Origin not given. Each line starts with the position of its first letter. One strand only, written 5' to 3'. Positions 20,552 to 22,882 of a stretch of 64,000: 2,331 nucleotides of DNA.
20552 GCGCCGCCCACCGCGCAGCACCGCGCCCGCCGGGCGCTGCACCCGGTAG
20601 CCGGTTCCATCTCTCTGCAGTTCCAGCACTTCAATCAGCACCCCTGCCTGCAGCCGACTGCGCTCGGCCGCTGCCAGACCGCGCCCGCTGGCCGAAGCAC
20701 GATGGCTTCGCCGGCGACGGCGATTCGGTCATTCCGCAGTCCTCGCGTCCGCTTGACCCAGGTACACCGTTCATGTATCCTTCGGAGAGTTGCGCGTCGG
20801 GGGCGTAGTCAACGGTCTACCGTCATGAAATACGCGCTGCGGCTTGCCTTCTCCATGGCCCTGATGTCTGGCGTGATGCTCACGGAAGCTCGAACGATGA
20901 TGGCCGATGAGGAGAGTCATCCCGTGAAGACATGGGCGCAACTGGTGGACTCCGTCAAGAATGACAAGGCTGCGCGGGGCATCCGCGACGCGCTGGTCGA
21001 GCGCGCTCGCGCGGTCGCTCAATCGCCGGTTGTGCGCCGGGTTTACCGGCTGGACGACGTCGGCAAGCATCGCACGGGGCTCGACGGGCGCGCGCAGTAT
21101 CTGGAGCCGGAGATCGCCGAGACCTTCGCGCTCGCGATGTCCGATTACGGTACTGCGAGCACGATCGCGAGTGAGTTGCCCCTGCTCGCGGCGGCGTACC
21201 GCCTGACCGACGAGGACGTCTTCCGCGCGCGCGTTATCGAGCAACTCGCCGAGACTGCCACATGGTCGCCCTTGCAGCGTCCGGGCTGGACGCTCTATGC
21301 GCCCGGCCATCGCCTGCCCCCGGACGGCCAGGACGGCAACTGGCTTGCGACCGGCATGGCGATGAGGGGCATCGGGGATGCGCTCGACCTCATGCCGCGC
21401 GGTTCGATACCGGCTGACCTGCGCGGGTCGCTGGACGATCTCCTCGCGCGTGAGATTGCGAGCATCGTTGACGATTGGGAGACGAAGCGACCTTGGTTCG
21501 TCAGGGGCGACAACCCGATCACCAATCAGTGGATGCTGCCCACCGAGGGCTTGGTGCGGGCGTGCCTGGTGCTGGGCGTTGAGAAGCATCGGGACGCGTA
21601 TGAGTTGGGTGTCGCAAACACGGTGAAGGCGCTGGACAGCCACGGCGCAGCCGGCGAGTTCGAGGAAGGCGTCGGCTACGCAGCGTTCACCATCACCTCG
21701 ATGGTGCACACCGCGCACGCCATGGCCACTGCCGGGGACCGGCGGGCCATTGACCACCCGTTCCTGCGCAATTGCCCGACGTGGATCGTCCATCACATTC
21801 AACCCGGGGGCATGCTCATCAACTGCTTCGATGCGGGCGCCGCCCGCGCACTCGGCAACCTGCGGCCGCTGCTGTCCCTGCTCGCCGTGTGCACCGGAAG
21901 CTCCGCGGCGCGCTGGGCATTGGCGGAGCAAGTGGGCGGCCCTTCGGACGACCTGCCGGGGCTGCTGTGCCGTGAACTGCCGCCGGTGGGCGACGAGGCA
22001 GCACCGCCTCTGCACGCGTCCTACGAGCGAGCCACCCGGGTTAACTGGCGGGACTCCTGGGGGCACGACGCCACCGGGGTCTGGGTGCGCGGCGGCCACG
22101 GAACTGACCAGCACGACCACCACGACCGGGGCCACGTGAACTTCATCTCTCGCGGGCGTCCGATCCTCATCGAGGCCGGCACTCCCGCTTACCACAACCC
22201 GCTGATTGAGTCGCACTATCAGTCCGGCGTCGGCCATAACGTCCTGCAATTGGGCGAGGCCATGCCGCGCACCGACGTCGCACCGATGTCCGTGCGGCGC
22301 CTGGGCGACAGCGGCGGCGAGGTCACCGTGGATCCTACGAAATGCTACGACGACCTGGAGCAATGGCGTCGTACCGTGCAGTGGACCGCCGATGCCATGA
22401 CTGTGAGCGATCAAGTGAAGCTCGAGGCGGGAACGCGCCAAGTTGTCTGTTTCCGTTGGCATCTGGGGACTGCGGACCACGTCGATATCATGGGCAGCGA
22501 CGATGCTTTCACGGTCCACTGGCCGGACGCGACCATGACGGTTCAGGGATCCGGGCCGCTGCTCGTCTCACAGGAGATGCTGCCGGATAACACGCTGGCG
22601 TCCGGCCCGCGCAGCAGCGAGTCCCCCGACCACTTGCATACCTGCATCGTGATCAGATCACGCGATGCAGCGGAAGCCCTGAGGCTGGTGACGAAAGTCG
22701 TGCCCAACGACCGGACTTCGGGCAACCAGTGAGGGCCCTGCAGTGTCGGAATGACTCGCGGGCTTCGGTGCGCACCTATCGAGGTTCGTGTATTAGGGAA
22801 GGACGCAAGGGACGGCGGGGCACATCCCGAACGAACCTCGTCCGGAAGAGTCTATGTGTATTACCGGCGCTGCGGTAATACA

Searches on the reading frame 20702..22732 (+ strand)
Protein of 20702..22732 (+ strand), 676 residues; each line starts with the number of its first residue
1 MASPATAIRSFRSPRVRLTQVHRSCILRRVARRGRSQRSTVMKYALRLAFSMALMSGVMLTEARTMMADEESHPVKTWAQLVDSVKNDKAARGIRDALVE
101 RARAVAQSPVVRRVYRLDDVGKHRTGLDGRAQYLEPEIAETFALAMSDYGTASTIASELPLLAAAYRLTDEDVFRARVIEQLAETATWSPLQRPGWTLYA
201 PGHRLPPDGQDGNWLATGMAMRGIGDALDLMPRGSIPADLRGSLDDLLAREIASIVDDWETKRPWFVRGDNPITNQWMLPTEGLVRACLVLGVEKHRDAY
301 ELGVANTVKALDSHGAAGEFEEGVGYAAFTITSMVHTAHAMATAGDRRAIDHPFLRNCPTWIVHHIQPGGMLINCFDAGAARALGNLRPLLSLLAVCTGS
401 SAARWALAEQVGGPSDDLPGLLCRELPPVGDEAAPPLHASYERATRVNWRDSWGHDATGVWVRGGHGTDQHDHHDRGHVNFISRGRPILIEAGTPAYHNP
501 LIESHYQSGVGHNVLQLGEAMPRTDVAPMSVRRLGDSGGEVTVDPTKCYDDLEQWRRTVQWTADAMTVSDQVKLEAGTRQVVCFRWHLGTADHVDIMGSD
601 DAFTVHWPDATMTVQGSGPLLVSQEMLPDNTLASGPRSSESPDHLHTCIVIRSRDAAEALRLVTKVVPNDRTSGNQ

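Call 10: search_protein_families(library=pfam, proteins=[window:20702-22732:+], max_evalue=0.001)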
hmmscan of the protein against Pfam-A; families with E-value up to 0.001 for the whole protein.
window:20702-22732:+ (676 aa): 1 family
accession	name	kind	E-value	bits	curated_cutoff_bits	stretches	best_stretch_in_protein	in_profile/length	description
PF07940.18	Hepar_II_III_C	-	2.9e-09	37.2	24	1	466-619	34-188/237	Heparinase II/III-like, C-terminal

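Call 27: find_encoding_contigs(protein=window:20702-22732:+, flank=6000, max_places=6)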
Protein window:20702-22732:+ (676 aa): no gene with exactly this product is on record in the collection.

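Call 28: find_related_loci(query=window:20702-22732:+, collection=genome_contigs, flank=6000)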
Query window:20702-22732:+ (676 aa) in genome_contigs; peptide patterns used: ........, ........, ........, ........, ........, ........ (x = any residue, [..] = any of these).
19 stretches matched a pattern; 1 encode a relative of the query (tblastn E <= 1e-3); 1 distinct loci.
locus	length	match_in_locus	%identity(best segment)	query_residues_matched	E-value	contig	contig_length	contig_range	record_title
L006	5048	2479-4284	52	75-653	0e+0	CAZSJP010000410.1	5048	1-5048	MAG TPA_asm: uncultured bacterium isolate SRP077602_co2_316 genome assembly, contig: NODE_24588_length_5048_cov_4.488684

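Call 35: find_homologous_proteins(query=window:20702-22732:+, max_evalue=1e-20)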
Query window:20702-22732:+ (676 aa): 407 proteins with E <= 1e-20 among 8000 candidates; the best 120 are listed.
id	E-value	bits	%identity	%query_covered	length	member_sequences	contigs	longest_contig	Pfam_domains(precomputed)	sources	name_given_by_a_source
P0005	0.0e+0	1418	100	90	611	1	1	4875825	PF07940.19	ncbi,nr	ncbi:MAG: heparinase II/III family protein [Armatimonadota bacterium]|nr:MAG: heparinase II/III fami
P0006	0.0e+0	1030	72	90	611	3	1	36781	PF07940.19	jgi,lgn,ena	-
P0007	0.0e+0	1012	69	93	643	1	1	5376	PF07940.19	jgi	jgi:hypothetical protein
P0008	2.4e-272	923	68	87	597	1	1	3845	PF07940.19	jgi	-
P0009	1.9e-271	920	66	89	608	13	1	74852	PF07940.19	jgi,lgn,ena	-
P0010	3.6e-271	919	65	88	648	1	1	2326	PF07940.19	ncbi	-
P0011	7.8e-270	915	62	94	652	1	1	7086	PF07940.19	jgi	jgi:hypothetical protein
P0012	5.9e-256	869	62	91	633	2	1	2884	PF07940.19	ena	-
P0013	2.9e-253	860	63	87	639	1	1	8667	PF07940.19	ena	-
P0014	4.7e-250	850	63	88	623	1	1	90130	PF07940.19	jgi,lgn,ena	-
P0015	9.8e-248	842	61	88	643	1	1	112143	PF07940.19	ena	-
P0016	1.6e-247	841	58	92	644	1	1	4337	PF07940.19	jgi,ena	-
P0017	2.4e-246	837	61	89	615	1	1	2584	PF07940.19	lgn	-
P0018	3.8e-245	833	59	89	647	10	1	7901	PF07940.19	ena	-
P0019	3.8e-244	830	56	95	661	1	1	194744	PF07940.19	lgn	-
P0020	8.8e-244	829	59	88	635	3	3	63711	PF07940.19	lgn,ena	-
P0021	6.7e-243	826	61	89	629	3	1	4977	PF07940.19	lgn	-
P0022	7.4e-243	826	58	92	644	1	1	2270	PF07940.19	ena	-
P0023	3.7e-242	823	59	91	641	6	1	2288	PF07940.19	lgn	-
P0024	6.1e-242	823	61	87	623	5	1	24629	PF07940.19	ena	-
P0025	4.5e-241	820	58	88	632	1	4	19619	PF07940.19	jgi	-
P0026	7.2e-241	819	58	92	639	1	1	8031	PF07940.19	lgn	-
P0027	1.1e-240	819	59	91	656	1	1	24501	PF07940.19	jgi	-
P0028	1.4e-240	818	59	90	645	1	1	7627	PF07940.19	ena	-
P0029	1.6e-240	818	58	93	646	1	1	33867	PF07940.19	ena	-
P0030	7.0e-240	816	59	87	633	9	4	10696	PF07940.19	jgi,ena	-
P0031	1.2e-239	815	59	88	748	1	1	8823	PF07940.19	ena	-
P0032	1.2e-239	815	59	92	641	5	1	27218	PF07940.19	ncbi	-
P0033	2.8e-239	814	60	88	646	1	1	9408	PF07940.19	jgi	jgi:heparinase II/III-like protein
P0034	2.9e-239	814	59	88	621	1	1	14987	PF07940.19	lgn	-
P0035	8.8e-239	812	58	92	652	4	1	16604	PF07940.19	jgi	-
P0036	1.7e-238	811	59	92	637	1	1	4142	PF07940.19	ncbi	-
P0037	2.6e-238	811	61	87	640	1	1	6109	PF07940.19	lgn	-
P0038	3.0e-238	811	58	92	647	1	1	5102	PF07940.19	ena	-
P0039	3.5e-238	810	60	85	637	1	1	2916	PF07940.19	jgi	jgi:Heparinase II/III-like protein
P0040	2.1e-237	808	55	95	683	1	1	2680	PF07940.19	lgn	-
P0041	2.3e-237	808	56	90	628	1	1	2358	PF07940.19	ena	-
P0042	4.0e-237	807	60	89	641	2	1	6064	PF07940.19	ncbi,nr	ncbi:MAG: hypothetical protein QG656_508 [Candidatus Hydrogenedentes bacterium]|nr:hypothetical prot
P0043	4.5e-237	807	60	87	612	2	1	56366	PF07940.19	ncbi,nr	ncbi:MAG TPA: heparinase II/III family protein [Candidatus Hydrogenedentes bacterium]|nr:heparinase 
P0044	5.5e-237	806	60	88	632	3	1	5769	PF07940.19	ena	-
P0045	8.6e-237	806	57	87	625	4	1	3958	PF07940.19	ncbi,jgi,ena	jgi:hypothetical protein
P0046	3.6e-236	804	57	91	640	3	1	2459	PF07940.19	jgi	-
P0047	4.0e-236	804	58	88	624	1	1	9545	PF07940.19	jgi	jgi:hypothetical protein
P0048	6.4e-236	803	58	88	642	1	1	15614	PF07940.19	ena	-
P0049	9.4e-236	802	57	88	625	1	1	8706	PF07940.19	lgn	-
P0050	2.4e-235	801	58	91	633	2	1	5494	PF07940.19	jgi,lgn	-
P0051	3.0e-235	801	59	89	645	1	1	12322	PF07940.19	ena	-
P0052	4.0e-235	800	58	92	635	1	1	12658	PF07940.19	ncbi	-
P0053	4.1e-235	800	59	89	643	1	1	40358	PF07940.19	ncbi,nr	ncbi:MAG: heparinase [bacterium]|nr:heparinase [bacterium]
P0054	4.3e-235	800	60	87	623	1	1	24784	PF07940.19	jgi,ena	-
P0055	9.9e-235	799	57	93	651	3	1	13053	PF07940.19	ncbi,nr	ncbi:MAG: heparinase II/III family protein [Candidatus Hydrogenedentes bacterium]|nr:heparinase II/I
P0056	1.5e-234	798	58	91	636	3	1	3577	PF07940.19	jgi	-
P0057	3.2e-234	797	59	88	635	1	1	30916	PF07940.19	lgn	-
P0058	4.3e-234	797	57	92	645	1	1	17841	PF07940.19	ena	-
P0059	2.0e-233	795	58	88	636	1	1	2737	PF07940.19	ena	-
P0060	2.9e-233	794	59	88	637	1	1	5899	PF07940.19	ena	-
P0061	3.2e-233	794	57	91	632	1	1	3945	PF07940.19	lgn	-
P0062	4.9e-233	793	57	92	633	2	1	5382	PF07940.19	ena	-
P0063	8.7e-233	793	57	89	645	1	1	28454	PF07940.19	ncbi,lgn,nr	ncbi:MAG: heparinase II/III family protein [Candidatus Hydrogenedentes bacterium]|nr:heparinase II/I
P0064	1.4e-232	792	58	88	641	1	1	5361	PF07940.19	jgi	jgi:hypothetical protein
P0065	2.7e-232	791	55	90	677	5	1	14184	PF07940.19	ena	-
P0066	6.0e-232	790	58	88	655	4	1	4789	PF07940.19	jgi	jgi:hypothetical protein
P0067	6.9e-232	790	56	92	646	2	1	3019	PF07940.19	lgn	-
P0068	3.9e-231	787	59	89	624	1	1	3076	PF07940.19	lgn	-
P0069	5.9e-231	786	56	92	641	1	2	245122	PF07940.19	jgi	jgi:Heparinase II/III-like protein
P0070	1.6e-230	785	58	88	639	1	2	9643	PF07940.19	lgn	-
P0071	3.1e-230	784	59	88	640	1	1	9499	PF07940.19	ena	-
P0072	3.1e-230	784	58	88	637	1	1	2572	PF07940.19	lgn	-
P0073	3.3e-230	784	58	88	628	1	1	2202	PF07940.19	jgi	jgi:hypothetical protein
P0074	4.3e-230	784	58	87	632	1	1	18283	PF07940.19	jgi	jgi:hypothetical protein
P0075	7.8e-230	783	59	88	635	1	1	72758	PF07940.19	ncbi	-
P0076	2.3e-229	781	58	89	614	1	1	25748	PF07940.19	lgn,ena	-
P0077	8.9e-229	779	58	88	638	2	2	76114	PF07940.19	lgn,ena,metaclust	metaclust:\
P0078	9.5e-229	779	56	92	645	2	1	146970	PF07940.19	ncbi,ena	-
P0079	2.1e-228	778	57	88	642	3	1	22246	PF07940.19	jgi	-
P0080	2.2e-228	778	59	86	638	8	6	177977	PF07940.19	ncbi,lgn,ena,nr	ncbi:MAG TPA: heparinase II/III family protein [Candidatus Hydrogenedentes bacterium]|nr:heparinase 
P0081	3.8e-228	777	57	89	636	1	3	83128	PF07940.19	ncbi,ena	-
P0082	6.6e-228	776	56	92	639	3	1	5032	PF07940.19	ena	-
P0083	8.6e-228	776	58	87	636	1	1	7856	PF07940.19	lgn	-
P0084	1.1e-227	776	57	88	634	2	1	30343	PF07940.19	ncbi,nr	ncbi:MAG: heparinase II/III family protein [Candidatus Omnitrophica bacterium]|nr:heparinase II/III 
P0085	9.9e-227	772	55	89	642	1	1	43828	PF07940.19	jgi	jgi:hypothetical protein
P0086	1.5e-226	772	58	87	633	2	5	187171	PF07940.19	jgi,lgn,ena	jgi:hypothetical protein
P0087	1.9e-226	772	57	87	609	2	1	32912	PF07940.19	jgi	jgi:hypothetical protein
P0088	2.8e-226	771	57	88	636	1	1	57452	PF07940.19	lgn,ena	-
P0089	3.2e-226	771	55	91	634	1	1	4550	PF07940.19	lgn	-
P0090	4.0e-226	770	57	88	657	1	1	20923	PF07940.19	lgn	-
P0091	4.3e-226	770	57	88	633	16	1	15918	PF07940.19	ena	-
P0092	5.0e-226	770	57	88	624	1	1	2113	PF07940.19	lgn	-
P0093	3.1e-225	768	58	88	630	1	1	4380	PF07940.19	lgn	-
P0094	4.0e-225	767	57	87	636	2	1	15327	PF07940.19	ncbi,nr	ncbi:MAG: heparinase II/III family protein [Candidatus Hydrogenedentes bacterium]|nr:heparinase II/I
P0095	8.1e-225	766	55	91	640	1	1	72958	PF07940.19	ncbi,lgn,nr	ncbi:MAG: heparinase II/III family protein [Candidatus Hydrogenedentes bacterium]|nr:heparinase II/I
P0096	9.1e-225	766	56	88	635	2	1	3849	PF07940.19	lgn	-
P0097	1.3e-224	766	57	88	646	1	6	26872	PF07940.19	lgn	-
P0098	1.4e-224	765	54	93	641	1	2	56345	PF07940.19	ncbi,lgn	-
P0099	5.4e-224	763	56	89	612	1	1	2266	PF07940.19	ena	-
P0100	2.3e-223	761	56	89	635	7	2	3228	PF07940.19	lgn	-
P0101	3.3e-223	761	55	88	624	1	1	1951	PF07940.19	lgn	-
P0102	1.2e-222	759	56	87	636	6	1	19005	PF07940.19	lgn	-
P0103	1.4e-222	759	54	89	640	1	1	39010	PF07940.19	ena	-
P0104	1.9e-222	758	57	89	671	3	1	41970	PF07940.19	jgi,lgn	jgi:hypothetical protein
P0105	2.6e-222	758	58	88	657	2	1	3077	PF07940.19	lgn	-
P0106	3.0e-222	758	56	88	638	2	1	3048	PF07940.19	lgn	-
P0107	4.5e-222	757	54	94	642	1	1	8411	PF07940.19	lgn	-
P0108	5.2e-222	757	55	88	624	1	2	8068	PF07940.19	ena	-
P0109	1.7e-221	755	56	88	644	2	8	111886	PF07940.19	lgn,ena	-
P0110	2.0e-221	755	57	88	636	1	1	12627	PF07940.19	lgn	-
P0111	1.1e-220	752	56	88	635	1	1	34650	PF07940.19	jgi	-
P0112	1.1e-219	749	56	88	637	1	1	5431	PF07940.19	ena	-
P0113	1.7e-219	749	56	88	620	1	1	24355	PF07940.19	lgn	-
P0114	1.8e-219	748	56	88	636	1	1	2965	PF07940.19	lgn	-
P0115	6.4e-219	747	53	89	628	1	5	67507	PF07940.19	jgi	-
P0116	3.0e-218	744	57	88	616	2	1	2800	PF07940.19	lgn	-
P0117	8.2e-218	743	56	88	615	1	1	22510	PF07940.19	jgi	-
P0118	5.5e-217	740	58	87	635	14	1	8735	PF07940.19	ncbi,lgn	-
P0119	7.8e-217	740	56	87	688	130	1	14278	PF07940.19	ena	-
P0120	2.5e-216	738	56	88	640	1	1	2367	PF07940.19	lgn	-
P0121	3.3e-216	738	55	88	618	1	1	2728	PF07940.19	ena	-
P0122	1.0e-215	736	56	88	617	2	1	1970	PF07940.19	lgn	-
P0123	1.1e-215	736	56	87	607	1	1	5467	PF07940.19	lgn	-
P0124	1.9e-215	735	57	85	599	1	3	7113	PF07940.19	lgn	-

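Call 36: find_encoding_contigs(protein=P0006, flank=5000, max_places=3)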
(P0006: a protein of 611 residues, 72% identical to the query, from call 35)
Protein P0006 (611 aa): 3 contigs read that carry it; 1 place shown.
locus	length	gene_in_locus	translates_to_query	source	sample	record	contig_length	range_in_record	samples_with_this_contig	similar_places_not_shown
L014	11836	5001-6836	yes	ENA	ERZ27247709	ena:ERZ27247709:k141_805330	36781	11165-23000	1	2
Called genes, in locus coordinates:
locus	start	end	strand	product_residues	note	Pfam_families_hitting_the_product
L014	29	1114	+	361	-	PF01408:GFO_IDH_MocA, PF02894:GFO_IDH_MocA_C, PF22725:GFO_IDH_MocA_C3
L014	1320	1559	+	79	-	-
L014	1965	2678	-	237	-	PF02517:Rce1-like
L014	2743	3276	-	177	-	-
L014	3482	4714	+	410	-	-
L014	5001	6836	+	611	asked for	PF07940:Hepar_II_III_C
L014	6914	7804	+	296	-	PF00781:DAGK_cat, PF19279:YegS_C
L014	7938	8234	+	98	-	-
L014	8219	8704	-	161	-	PF07963:N_methyl (faint)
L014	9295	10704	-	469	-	PF00884:Sulfatase, PF01663:Phosphodiest (faint), PF16347:SGSH_C (weak)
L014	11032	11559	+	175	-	PF00881:Nitroreductase, PF14512:TM1586_NiRdase (weak)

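Call 37: find_encoding_contigs(protein=P0009, flank=5000, max_places=3)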
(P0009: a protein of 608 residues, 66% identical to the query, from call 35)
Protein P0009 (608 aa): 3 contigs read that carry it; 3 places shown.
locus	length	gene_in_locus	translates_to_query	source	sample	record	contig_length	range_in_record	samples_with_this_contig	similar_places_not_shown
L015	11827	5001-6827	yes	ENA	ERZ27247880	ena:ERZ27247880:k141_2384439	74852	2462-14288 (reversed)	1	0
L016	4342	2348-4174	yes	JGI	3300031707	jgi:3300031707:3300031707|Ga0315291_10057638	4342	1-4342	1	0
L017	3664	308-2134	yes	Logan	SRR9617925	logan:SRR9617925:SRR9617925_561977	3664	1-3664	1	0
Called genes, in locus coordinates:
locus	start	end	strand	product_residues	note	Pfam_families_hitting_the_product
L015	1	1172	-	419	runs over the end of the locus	PF08013:GatZ_KbaZ-like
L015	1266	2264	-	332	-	PF00248:Aldo_ket_red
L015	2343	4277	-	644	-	PF20581:DUF6785, PF20580:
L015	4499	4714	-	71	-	-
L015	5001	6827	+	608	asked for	PF07940:Hepar_II_III_C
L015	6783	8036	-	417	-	PF00291:PALP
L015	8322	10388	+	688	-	PF05448:AXE1, PF02129:Peptidase_S15 (faint), PF22244:GCE_fung (faint), PF01738:DLH (faint)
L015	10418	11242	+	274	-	PF01261:AP_endonuc_2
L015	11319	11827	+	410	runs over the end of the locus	PF01408:GFO_IDH_MocA, PF22725:GFO_IDH_MocA_C3 (weak)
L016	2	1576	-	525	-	?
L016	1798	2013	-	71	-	-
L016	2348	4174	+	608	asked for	PF07940:Hepar_II_III_C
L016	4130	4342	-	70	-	?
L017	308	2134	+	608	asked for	PF07940:Hepar_II_III_C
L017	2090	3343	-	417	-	PF00291:PALP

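Call 38: find_encoding_contigs(protein=P0007, flank=5000, max_places=3)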
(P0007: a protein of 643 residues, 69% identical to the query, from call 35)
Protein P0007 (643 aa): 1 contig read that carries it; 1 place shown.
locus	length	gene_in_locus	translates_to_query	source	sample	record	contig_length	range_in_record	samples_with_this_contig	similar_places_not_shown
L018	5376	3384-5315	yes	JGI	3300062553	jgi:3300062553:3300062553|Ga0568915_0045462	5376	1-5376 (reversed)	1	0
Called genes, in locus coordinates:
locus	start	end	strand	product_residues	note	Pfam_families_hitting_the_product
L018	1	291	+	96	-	?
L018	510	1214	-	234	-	PF02517:Rce1-like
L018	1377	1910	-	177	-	-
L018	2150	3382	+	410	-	-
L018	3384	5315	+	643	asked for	PF07940:Hepar_II_III_C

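Call 47: find_encoding_contigs(protein=P0005, flank=7000, max_places=3)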
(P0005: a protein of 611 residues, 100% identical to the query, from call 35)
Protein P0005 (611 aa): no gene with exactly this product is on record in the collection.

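Call 76: search_protein_families(library=pfam, proteins=[L014:1320-1559:+], max_evalue=0.01)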
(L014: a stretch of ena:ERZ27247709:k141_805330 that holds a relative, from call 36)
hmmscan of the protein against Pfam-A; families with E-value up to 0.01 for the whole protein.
L014:1320-1559:+ (79 aa): 0 families

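Call 79: find_encoding_contigs(protein=P0006, flank=10000, max_places=10)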
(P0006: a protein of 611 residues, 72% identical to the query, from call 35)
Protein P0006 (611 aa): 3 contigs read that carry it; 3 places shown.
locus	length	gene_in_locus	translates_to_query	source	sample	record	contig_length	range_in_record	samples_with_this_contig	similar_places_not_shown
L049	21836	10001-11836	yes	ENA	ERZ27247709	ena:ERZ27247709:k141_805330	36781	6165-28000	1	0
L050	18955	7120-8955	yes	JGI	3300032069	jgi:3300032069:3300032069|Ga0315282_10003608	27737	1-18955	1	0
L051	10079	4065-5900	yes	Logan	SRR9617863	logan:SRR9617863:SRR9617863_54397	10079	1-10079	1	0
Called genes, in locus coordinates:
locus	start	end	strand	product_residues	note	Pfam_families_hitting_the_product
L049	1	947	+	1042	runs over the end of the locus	-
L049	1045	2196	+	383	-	PF01208:URO-D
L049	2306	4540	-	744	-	PF19773:DUF6259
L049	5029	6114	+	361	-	PF01408:GFO_IDH_MocA, PF02894:GFO_IDH_MocA_C, PF22725:GFO_IDH_MocA_C3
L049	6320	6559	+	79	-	-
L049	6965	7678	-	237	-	PF02517:Rce1-like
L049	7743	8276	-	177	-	-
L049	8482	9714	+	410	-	-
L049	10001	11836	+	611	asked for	PF07940:Hepar_II_III_C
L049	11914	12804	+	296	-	PF00781:DAGK_cat, PF19279:YegS_C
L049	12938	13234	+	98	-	-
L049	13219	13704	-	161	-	PF07963:N_methyl (faint)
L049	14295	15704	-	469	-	PF00884:Sulfatase, PF01663:Phosphodiest (faint), PF16347:SGSH_C (weak)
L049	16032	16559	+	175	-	PF00881:Nitroreductase, PF14512:TM1586_NiRdase (weak)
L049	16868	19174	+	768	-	-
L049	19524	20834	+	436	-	PF24316:Tli3 (faint), PF13859:BNR_3 (faint), PF02012:BNR (faint), PF13088:BNR_2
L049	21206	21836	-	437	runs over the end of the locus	PF24817:WD40_WDHD1_1st (faint), PF25174:Beta-prop_THOC3 (faint), PF00930:DPPIV_N (faint), PF07676:PD40 (faint), PF23381:Beta-prop_IFT122_1st (faint), PF26549:Tricorn_N (faint), PF26550:Tricorn_2nd (faint)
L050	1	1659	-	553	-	?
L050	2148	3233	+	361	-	PF01408:GFO_IDH_MocA, PF02894:GFO_IDH_MocA_C, PF22725:GFO_IDH_MocA_C3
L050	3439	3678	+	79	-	-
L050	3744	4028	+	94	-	PF07927:HicA_toxin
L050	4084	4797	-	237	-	PF02517:Rce1-like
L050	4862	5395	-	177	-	-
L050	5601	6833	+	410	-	-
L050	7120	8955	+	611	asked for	PF07940:Hepar_II_III_C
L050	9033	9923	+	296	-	PF00781:DAGK_cat, PF19279:YegS_C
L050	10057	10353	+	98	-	-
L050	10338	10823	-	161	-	PF07963:N_methyl (faint)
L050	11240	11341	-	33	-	-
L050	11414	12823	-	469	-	PF00884:Sulfatase, PF01663:Phosphodiest (faint), PF16347:SGSH_C (weak)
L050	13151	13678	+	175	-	PF00881:Nitroreductase, PF14512:TM1586_NiRdase (weak)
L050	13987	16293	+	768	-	-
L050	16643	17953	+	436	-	PF24316:Tli3 (faint), PF13859:BNR_3 (faint), PF02012:BNR (faint), PF13088:BNR_2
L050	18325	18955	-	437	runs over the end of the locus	PF24817:WD40_WDHD1_1st (faint), PF25174:Beta-prop_THOC3 (faint), PF00930:DPPIV_N (faint), PF07676:PD40 (faint), PF23381:Beta-prop_IFT122_1st (faint), PF26549:Tricorn_N (faint), PF26550:Tricorn_2nd (faint)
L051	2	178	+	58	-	?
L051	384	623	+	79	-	-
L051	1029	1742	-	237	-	PF02517:Rce1-like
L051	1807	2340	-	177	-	-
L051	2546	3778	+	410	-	-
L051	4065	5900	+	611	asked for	PF07940:Hepar_II_III_C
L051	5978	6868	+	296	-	PF00781:DAGK_cat, PF19279:YegS_C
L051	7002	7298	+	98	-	-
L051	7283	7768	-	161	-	PF07963:N_methyl (faint)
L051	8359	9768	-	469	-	PF00884:Sulfatase, PF01663:Phosphodiest (faint), PF16347:SGSH_C (weak)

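Call 92: search_protein_families(library=pfam, proteins=[L049:19524-20834:+, L049:2306-4540:-], max_evalue=0.001)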
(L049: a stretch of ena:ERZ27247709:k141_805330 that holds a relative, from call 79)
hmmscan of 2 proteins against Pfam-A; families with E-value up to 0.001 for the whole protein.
L049:19524-20834:+ (436 aa): 4 families
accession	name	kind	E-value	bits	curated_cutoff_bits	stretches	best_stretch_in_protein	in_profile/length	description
PF13088.12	BNR_2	-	7.7e-15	55.4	31.4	1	169-410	84-276/277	BNR repeat-like domain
PF02012.26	BNR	-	5.4e-13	47.3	27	0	84-95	1-12/12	BNR/Asp-box repeat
PF24316.1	Tli3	-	1.1e-08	35.9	27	0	20-96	25-99/129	T6SS Tli3 immunity protein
PF13859.12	BNR_3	-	1.5e-05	25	27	0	58-259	8-182/308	BNR repeat-like domain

L049:2306-4540:- (744 aa): 1 family
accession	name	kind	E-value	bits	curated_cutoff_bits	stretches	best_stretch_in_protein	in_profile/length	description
PF19773.5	DUF6259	-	1.7e-97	326.6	28.7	1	238-527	1-300/300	Domain of unknown function (DUF6259)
